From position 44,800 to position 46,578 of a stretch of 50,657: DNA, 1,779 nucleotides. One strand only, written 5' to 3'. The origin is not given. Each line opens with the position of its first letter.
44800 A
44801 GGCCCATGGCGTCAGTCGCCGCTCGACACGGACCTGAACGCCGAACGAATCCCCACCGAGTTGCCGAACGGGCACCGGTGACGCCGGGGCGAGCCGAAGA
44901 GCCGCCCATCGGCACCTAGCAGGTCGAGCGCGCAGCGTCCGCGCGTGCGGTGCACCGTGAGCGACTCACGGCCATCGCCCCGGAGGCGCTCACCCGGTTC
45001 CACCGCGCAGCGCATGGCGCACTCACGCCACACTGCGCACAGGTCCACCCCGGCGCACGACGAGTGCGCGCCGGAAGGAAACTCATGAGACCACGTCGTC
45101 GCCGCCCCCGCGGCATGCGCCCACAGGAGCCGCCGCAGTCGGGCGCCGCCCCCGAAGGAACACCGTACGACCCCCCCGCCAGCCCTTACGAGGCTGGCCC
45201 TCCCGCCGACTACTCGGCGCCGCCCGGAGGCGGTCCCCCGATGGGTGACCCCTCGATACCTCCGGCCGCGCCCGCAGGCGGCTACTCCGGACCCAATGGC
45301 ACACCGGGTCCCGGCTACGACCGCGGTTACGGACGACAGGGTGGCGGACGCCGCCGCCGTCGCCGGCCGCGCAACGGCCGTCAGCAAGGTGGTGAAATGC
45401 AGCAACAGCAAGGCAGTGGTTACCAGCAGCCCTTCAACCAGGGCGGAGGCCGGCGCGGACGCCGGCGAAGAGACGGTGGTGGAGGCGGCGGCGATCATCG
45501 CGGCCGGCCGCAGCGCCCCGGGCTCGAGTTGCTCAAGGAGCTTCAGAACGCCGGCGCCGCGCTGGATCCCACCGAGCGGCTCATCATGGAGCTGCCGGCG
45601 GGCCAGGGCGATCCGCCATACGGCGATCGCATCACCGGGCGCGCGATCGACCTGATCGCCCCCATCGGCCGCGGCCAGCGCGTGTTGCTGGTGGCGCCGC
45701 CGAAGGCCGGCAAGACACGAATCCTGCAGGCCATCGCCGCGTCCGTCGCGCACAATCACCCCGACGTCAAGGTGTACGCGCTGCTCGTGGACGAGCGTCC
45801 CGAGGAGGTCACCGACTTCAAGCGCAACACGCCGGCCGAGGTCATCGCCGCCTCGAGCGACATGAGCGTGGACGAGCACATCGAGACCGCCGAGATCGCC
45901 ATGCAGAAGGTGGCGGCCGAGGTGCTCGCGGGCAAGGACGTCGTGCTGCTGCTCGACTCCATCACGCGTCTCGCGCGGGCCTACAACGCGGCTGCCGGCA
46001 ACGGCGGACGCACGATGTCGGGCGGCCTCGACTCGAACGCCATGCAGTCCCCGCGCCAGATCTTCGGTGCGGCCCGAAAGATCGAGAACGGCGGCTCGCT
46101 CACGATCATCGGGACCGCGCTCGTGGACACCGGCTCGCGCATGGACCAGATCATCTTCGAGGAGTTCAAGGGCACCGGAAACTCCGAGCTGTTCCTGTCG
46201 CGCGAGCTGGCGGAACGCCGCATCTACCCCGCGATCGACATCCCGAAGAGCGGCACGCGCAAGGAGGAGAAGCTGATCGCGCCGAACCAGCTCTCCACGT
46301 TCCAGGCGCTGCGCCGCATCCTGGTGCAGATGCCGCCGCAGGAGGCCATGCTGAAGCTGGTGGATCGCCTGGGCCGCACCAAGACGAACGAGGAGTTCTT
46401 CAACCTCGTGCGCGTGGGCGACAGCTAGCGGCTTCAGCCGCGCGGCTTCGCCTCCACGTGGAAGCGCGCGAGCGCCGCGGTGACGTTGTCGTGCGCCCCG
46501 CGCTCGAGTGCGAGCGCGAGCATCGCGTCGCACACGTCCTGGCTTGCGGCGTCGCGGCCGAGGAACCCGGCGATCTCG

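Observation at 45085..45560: Rho factor with its canonical N-terminal RNA-binding domain replaced by an Arg/Gly/Pro/Gln-rich low-complexity region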

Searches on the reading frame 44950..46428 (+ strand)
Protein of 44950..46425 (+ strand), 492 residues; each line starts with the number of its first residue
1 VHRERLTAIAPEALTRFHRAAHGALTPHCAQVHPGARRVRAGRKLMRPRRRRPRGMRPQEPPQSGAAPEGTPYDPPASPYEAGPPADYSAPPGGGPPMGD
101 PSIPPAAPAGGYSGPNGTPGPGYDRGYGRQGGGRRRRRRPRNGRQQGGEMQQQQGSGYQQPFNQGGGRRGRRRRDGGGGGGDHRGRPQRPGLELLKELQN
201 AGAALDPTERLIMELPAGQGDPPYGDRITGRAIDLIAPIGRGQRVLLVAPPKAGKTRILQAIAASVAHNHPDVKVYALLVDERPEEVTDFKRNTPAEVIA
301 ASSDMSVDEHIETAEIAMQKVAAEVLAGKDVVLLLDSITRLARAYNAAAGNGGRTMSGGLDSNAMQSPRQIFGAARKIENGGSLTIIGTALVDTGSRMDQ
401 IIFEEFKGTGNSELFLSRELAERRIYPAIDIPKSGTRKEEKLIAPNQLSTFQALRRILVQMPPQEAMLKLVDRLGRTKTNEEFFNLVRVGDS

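Call 4: search_protein_families(library=pfam, proteins=[window:44950-46425:+], max_evalue=10)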
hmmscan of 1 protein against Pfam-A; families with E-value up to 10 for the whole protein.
window:44950-46425:+ (492 aa): 5 families
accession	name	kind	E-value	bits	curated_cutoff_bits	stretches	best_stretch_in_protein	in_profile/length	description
PF00006.31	ATP-synt_ab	-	6.7e-27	95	29.5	1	231-434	3-211/213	ATP synthase alpha/beta family, nucleotide-binding domain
PF13481.12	AAA_25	-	0.0015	18.6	27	1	239-271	30-62/195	AAA domain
PF00004.35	AAA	-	0.056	14.3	21.2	1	245-346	1-74/131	ATPase family associated with various cellular activities (AAA)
PF08765.17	Mor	-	0.14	12.6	24.9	1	381-430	44-93/107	Mor transcription activator family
PF13245.12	AAA_19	-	0.17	12.5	25.1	1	244-301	13-70/134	AAA domain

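Call 5: search_protein_families(library=ncbifam, proteins=[window:44950-46425:+], max_evalue=1)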
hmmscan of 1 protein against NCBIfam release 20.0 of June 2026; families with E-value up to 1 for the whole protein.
window:44950-46425:+ (492 aa): 31 families (the best 25 are shown)
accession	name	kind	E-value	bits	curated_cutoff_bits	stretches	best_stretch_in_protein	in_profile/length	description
NF006886.1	PRK09376.1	equivalog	2.2e-115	385.8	315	1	227-486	153-412/413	transcription termination factor Rho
TIGR00767.1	rho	equivalog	3.2e-113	378.8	509.45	1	205-487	139-413/415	transcription termination factor Rho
NF041509.1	paralog_Rho2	exception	3e-103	345.8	628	1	227-485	100-358/360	transcription termination factor Rho, short form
TIGR03496.1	FliI_clade1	equivalog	3.7e-28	98.5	619.1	1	231-469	126-368/414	flagellar protein export ATPase FliI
TIGR02546.1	III_secr_ATP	equivalog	6.8e-27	94.2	604.75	1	231-470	135-376/423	type III secretion system ATPase SctN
TIGR01026.1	fliI_yscN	subfamily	2.8e-25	88.9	379.5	1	231-468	152-391/440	FliI/YscN family ATPase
TIGR03497.1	FliI_clade2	equivalog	2.9e-24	85.8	629.8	1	231-470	126-367/413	flagellar protein export ATPase FliI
TIGR03498.1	FliI_clade3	equivalog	1.3e-23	83.3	587.45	1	231-468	129-370/418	flagellar protein export ATPase FliI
NF006012.0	PRK08149.1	equivalog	1.7e-22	80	594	1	231-470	143-384/431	type III secretion system ATPase SctN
NF005295.0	PRK06820.1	equivalog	3.9e-22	78.9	690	1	230-461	151-384/440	EscN/YscN/HrcN family type III secretion system ATPase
NF005391.0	PRK06936.1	equivalog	5.4e-20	71.6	657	1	231-470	151-392/439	type III secretion system ATPase SctN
NF006290.1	PRK08472.1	equivalog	9.8e-20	70.8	644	1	231-469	146-386/433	flagellar protein export ATPase FliI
NF005765.0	PRK07594.1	equivalog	2.2e-19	69.5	715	1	230-460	142-375/433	EscN/YscN/HrcN family type III secretion system ATPase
NF006575.0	PRK09099.1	subfamily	5.7e-19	68.2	706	1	231-470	154-395/443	type III secretion system ATPase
NF005535.1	PRK07196.1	equivalog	3.8e-18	65.7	715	1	230-458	145-376/434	flagellar protein export ATPase FliI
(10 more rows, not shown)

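Call 6: find_homologous_proteins(query=window:45085-46425:+)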
Query window:45085-46425:+ (447 aa): 8000 proteins with E <= 0.001 among 8000 candidates; the best 120 are listed.
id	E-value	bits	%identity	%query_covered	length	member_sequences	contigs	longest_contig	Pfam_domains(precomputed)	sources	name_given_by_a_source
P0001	1.4e-241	820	84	97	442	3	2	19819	PF00006.32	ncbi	-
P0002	7.9e-230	782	98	69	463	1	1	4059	PF00006.32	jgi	jgi:transcription termination factor Rho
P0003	5.8e-226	769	95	68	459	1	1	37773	PF00006.32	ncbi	-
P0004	2.2e-225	767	82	97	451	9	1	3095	PF00006.32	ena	-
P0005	9.6e-225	765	96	69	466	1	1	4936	PF00006.32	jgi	-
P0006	5.5e-224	762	78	97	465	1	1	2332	PF00006.32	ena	-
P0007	2.5e-223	760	78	97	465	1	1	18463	PF00006.32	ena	-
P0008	2.9e-223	760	78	97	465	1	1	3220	PF00006.32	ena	-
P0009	7.5e-223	759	96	69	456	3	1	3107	PF00006.32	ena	-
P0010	2.3e-222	757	77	97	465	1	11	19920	PF00006.32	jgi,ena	-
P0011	2.6e-222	757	78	97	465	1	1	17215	PF00006.32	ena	-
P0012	5.1e-222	756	77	97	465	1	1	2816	PF00006.32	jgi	-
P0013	1.0e-221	755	77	97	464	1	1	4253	PF00006.32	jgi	-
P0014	1.1e-221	755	77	97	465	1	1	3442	PF00006.32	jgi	-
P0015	1.2e-221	755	77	97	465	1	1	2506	PF00006.32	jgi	-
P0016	3.4e-220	750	94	69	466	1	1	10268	PF00006.32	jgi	jgi:transcription termination factor Rho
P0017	1.5e-217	741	94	68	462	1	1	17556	PF00006.32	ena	-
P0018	3.9e-217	740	85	89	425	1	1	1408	PF00006.32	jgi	-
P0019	1.5e-216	738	95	68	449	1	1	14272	PF00006.32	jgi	-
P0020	2.4e-216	737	92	68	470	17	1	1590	PF00006.32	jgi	-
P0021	2.7e-216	737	76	97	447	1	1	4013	PF00006.32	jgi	-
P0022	8.9e-216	735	76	97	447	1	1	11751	PF00006.32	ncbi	-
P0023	2.0e-214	731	76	96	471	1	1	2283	PF00006.32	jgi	jgi:transcription termination factor Rho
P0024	5.1e-214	730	95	69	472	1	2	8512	PF00006.32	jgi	-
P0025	9.8e-214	729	95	69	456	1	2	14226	PF00006.32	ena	-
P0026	6.1e-213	726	96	69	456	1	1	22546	PF00006.32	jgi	-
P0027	4.5e-212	723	95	69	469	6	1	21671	PF00006.32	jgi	-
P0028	9.2e-211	719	76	96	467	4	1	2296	PF00006.32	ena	-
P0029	3.0e-209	714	95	68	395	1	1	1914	PF00006.32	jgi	-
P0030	7.3e-209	713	95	68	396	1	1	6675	PF00006.32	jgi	jgi:transcription termination factor Rho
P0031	1.5e-207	708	83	88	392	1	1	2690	PF00006.32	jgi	-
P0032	2.2e-207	708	95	68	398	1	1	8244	PF00006.32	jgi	jgi:transcription termination factor Rho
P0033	4.3e-207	707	79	98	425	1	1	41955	PF00006.32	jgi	jgi:transcription termination factor Rho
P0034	5.5e-207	706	93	68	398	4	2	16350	PF00006.32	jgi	jgi:transcription termination factor Rho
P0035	6.6e-207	706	84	87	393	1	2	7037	PF00006.32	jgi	jgi:transcription termination factor Rho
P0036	8.7e-206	702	93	69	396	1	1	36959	PF00006.32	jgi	jgi:transcription termination factor Rho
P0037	1.7e-205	701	95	68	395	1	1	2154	PF00006.32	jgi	-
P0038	6.5e-205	700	94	69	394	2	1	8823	PF00006.32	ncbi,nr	ncbi:MAG TPA: transcription termination factor Rho [Methylomirabilota bacterium]|nr:transcription te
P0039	1.2e-204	699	93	69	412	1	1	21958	PF00006.32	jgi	jgi:transcription termination factor Rho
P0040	3.6e-204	697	94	68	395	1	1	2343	PF00006.32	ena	-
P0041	5.8e-204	696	94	69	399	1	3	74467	PF00006.32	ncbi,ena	-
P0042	1.4e-203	695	94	69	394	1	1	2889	PF00006.32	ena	-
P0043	1.6e-203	695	93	70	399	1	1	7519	PF00006.32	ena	-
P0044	5.0e-203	693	94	69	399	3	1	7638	PF00006.32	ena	-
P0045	6.3e-203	693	95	67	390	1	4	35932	PF00006.32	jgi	jgi:transcription termination factor Rho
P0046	9.4e-202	689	94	69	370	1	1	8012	PF00006.32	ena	-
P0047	3.6e-201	687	79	87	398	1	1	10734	PF00006.32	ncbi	-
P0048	3.8e-201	687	93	68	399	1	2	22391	PF00006.32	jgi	jgi:transcription termination factor Rho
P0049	4.3e-201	687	93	68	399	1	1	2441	PF00006.32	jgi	jgi:transcription termination factor Rho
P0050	3.9e-200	684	80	92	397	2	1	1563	PF00006.32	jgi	jgi:transcription termination factor Rho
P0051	7.0e-199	680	94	69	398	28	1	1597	PF00006.32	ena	-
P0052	2.5e-198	678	93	69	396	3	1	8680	PF00006.32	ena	-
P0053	5.0e-198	677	95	68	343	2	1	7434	PF00006.32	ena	-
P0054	8.3e-198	676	92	69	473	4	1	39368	PF00006.32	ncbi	-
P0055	1.6e-197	675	95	69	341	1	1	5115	PF00006.32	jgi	jgi:transcription termination factor Rho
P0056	2.3e-197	675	93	69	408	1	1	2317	PF00006.32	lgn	-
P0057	2.6e-196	671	95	68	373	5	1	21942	PF00006.32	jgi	jgi:transcription termination factor Rho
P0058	1.4e-194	666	95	68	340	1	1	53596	PF00006.32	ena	-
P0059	3.7e-194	664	94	69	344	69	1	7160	PF00006.32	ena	-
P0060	1.6e-193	662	75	95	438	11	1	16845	PF00006.32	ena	-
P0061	8.1e-193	660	90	69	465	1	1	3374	PF00006.32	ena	-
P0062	9.3e-193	659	93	69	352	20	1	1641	PF00006.32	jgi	jgi:transcription termination factor Rho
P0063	4.1e-192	657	90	69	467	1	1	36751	PF00006.32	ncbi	-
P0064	2.5e-189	648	91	67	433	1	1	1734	PF00006.32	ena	-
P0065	3.7e-188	644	90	69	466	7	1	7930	PF00006.32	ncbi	ncbi:MAG: hypothetical protein RL760_1431 [Candidatus Eisenbacteria bacterium]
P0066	5.9e-188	644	91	67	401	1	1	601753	PF00006.32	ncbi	-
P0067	1.0e-187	643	90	67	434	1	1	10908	PF00006.32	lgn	-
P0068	4.6e-187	641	85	67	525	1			PF00006.32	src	-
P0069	9.1e-187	640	90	69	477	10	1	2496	PF00006.32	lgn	-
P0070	1.7e-186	639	89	67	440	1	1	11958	PF00006.32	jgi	jgi:transcription termination factor Rho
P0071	6.3e-186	637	91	69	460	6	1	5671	PF00006.32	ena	-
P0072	6.6e-186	637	95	69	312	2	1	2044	PF00006.32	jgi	-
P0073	8.0e-186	637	88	67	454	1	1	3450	PF00006.32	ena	-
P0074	2.6e-184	632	90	67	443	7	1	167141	PF00006.32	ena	-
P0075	3.0e-184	631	90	67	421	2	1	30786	PF00006.32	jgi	-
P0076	6.1e-184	630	90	67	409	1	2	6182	PF00006.32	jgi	jgi:transcription termination factor Rho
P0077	6.5e-184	630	89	67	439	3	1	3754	PF00006.32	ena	-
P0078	2.4e-183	628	89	67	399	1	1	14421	PF00006.32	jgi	jgi:transcription termination factor Rho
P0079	1.7e-182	626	90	68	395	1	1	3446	PF00006.32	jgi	-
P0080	3.9e-182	624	88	67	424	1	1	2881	PF00006.32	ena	-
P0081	9.1e-182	623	85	68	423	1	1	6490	PF00006.32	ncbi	-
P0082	2.3e-181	622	90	67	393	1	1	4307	PF00006.32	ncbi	-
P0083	5.9e-181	621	87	67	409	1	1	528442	PF00006.32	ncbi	-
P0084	7.2e-181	620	87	68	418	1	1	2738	PF00006.32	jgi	jgi:transcription termination factor Rho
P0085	9.7e-181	620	88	67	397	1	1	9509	PF00006.32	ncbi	-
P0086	1.6e-180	619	86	67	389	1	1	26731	PF00006.32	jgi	jgi:transcription termination factor Rho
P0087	2.5e-180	619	88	67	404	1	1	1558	PF00006.32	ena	-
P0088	8.3e-180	617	87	67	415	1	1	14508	PF00006.32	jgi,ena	-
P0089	1.1e-179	616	89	67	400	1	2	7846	PF00006.32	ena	-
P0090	1.5e-179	616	88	67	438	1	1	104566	PF00006.32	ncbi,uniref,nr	ncbi:MAG: transcription termination factor Rho [Candidatus Eisenbacteria bacterium]|uniref:Transcrip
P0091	2.4e-179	615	87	67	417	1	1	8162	PF00006.32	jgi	jgi:transcription termination factor Rho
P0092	3.7e-179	615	88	67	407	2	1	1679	PF00006.32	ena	-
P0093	9.1e-179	613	88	67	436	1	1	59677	PF00006.32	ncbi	ncbi:MAG: transcription termination factor Rho [Candidatus Eisenbacteria bacterium]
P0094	1.2e-178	613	85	70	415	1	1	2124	PF00006.32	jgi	jgi:transcription termination factor Rho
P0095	1.3e-178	613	83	67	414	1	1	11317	PF00006.32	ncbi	-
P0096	2.2e-178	612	88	67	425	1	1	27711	PF00006.32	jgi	jgi:transcription termination factor Rho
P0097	2.5e-178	612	83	68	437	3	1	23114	PF00006.32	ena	-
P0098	2.5e-178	612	89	67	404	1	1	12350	PF00006.32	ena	-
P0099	1.2e-177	610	86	70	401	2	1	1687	PF00006.32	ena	-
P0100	1.8e-177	609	86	69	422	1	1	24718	PF00006.32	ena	-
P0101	2.7e-177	608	86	69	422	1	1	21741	PF00006.32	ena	-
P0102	3.1e-177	608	87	67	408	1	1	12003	PF00006.32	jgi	jgi:transcription termination factor Rho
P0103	5.0e-177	608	88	67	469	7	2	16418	PF00006.32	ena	-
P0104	6.3e-177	607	87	67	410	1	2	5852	PF00006.32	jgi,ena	-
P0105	1.3e-176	606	85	68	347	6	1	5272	PF00006.32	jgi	jgi:transcription termination factor Rho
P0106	1.5e-176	606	87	67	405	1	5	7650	PF00006.32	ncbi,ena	-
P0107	3.0e-176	605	87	67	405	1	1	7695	PF00006.32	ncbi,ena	-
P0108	5.9e-176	604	86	67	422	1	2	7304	PF00006.32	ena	-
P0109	1.1e-175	603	85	67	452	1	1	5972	PF00006.32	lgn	-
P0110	1.2e-175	603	84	67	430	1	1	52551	PF00006.32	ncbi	-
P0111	1.3e-175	603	81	75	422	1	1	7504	PF00006.32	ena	-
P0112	2.1e-175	602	89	67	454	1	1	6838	PF00006.32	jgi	-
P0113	7.3e-175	601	94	67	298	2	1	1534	PF00006.32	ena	-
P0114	8.7e-175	600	85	67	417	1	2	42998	PF00006.32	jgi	jgi:transcription termination factor Rho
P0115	2.8e-174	599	87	67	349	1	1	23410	PF00006.32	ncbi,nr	ncbi:MAG TPA: transcription termination factor Rho [Candidatus Acidoferrales bacterium]|nr:transcrip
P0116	4.2e-174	598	87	67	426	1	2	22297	PF00006.32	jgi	jgi:transcription termination factor Rho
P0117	6.0e-174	597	86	73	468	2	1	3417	PF00006.32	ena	-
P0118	4.8e-173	594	84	70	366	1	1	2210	PF00006.32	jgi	-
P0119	6.5e-173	594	86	68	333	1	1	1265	PF00006.32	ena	-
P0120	2.5e-172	592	87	67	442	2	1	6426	PF00006.32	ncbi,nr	ncbi:MAG: transcription termination factor Rho [Candidatus Eisenbacteria bacterium]|nr:transcription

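Call 7: search_solved_structures(query=window:45085-46425:+, show_alignments=2, max_evalue=1e-20)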
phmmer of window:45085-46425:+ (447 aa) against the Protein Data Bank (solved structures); distinct sequences matched with E-value up to 1e-20: 11.
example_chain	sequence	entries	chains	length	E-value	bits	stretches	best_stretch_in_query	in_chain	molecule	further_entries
1pv4_A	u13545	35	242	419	1.2e-89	304.8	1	181-443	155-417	Transcription termination factor rho | Rho transcription termination factor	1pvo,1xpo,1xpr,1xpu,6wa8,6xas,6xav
3ice_A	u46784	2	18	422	1.2e-89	304.7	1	181-443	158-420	Transcription termination factor rho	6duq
8q3p_a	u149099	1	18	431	1.2e-89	304.7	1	180-443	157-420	Transcription termination factor Rho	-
8q3q_a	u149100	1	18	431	1.4e-89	304.5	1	181-443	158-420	Transcription termination factor Rho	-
5jji_A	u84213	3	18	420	1.6e-89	304.3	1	181-442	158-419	Transcription termination factor Rho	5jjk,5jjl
9ff7_A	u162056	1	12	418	2.4e-89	303.7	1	181-442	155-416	Transcription termination factor Rho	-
8pex_A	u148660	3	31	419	2.9e-88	300.2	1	181-443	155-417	Transcription termination factor Rho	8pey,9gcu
2ht1_A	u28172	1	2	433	5.4e-87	296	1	181-436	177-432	Transcription termination factor rho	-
8hsj_A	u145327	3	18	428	3.7e-86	293.2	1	181-439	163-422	Transcription termination factor Rho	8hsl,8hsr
7oqh_A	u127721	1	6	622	3e-84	287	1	181-439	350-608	Transcription termination factor Rho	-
3l0o_A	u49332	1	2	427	1.1e-80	275.2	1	184-442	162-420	Transcription termination factor rho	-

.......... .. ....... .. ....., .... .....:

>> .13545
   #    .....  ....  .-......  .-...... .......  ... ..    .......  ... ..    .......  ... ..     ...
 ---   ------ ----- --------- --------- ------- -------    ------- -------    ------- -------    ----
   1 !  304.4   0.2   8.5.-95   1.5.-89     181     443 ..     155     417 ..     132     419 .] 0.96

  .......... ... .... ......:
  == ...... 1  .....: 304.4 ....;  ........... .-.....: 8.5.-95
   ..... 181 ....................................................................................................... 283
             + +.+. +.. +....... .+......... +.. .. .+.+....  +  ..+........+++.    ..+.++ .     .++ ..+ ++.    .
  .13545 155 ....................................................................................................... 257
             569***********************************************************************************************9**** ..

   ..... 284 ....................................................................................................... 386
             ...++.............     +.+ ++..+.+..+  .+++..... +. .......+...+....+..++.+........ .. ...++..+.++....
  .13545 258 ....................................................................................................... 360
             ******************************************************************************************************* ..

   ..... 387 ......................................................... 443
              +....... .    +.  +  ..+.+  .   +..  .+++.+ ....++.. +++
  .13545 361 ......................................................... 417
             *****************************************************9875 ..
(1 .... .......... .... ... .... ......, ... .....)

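Call 32: find_encoding_contigs(protein=P0066, flank=10000, max_places=2)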
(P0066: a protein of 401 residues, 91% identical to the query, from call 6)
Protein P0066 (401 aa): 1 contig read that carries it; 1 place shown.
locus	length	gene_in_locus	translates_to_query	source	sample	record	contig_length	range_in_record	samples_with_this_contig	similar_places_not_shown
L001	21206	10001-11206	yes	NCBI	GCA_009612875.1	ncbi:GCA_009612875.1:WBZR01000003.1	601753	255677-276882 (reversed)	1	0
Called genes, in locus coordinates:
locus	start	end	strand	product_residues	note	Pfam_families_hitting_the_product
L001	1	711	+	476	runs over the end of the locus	PF00083:Sugar_tr (weak), PF07690:MFS_1, PF12832:MFS_1_like (faint)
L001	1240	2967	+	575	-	PF00795:CN_hydrolase, PF02540:NAD_synthase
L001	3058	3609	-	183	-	-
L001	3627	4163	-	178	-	-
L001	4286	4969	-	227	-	PF03483:B3_4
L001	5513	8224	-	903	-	PF27167:HTH_GRAD, PF03449:GreA_GreB_N, PF01272:GreA_GreB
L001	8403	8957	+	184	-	PF01923:Cob_adeno_trans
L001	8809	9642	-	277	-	-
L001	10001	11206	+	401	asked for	PF00006:ATP-synt_ab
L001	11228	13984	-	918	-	PF00069:Pkinase, PF03109:ABC1 (faint), PF07714:PK_Tyr_Ser-Thr, PF07676:PD40 (faint), PF26549:Tricorn_N (faint)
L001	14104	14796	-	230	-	PF01966:HD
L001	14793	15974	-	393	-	PF00150:Cellulase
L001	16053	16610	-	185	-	PF08207:EFP_N, PF01132:EFP, PF09285:Elong-fact-P_C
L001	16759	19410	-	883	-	PF00069:Pkinase, PF07714:PK_Tyr_Ser-Thr, PF03109:ABC1 (weak), PF01636:APH (weak), PF00930:DPPIV_N (faint), PF07676:PD40 (faint), PF26550:Tricorn_2nd (weak), PF26549:Tricorn_N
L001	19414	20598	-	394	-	PF00266:Aminotran_5, PF01041:DegT_DnrJ_EryC1, PF00155:Aminotran_1_2 (weak), PF01053:Cys_Met_Meta_PP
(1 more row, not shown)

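Call 33: find_encoding_contigs(protein=P0083, flank=10000, max_places=1)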
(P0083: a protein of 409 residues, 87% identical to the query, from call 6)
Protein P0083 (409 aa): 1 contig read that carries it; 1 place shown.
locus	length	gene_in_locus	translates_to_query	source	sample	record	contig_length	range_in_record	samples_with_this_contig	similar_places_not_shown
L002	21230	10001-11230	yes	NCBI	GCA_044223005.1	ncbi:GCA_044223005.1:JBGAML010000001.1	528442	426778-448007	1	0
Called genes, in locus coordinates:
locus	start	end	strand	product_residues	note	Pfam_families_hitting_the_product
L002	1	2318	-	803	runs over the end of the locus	-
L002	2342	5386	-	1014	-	-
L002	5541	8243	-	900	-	PF00069:Pkinase, PF07714:PK_Tyr_Ser-Thr, PF03109:ABC1 (weak), PF13424:TPR_12 (faint), PF13374:TPR_10 (weak)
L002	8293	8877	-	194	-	PF07638:Sigma70_ECF, PF08281:Sigma70_r4_2, PF04545:Sigma70_r4 (weak)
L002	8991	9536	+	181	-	PF01923:Cob_adeno_trans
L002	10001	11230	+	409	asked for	PF00006:ATP-synt_ab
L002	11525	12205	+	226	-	-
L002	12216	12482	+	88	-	-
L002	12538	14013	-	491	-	PF00004:AAA, PF07724:AAA_2, PF13401:AAA_22 (faint), PF10431:ClpB_D2-small (weak)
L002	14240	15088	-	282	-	PF00950:ABC-3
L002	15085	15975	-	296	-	PF01297:ZnuA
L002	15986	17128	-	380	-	-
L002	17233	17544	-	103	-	-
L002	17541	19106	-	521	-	PF16927:HisKA_7TM (weak), PF00512:HisKA (weak), PF02518:HATPase_c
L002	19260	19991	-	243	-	PF01966:HD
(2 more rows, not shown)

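Call 34: find_encoding_contigs(protein=P0074, flank=10000, max_places=1)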
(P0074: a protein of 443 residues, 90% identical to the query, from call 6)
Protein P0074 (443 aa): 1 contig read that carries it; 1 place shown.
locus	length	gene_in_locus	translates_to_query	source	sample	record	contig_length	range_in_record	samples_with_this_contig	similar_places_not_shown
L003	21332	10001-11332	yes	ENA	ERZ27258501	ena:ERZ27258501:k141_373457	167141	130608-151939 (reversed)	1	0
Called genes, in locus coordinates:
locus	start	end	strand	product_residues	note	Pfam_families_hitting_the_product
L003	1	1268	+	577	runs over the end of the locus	PF00795:CN_hydrolase, PF02540:NAD_synthase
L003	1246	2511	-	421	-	PF07690:MFS_1, PF12832:MFS_1_like (weak), PF00083:Sugar_tr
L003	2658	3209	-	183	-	-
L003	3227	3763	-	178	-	PF13505:OMP_b-brl (weak)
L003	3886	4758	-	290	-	PF03483:B3_4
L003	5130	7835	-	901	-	PF27167:HTH_GRAD, PF03449:GreA_GreB_N, PF01272:GreA_GreB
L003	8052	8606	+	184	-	PF01923:Cob_adeno_trans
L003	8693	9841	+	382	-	-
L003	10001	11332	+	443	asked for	PF00006:ATP-synt_ab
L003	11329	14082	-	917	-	PF00069:Pkinase, PF03109:ABC1 (faint), PF07714:PK_Tyr_Ser-Thr, PF07676:PD40 (faint), PF26549:Tricorn_N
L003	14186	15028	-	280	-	PF00950:ABC-3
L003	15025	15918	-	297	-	PF01297:ZnuA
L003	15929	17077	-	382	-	-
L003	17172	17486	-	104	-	-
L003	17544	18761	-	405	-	PF12698:ABC2_membrane_3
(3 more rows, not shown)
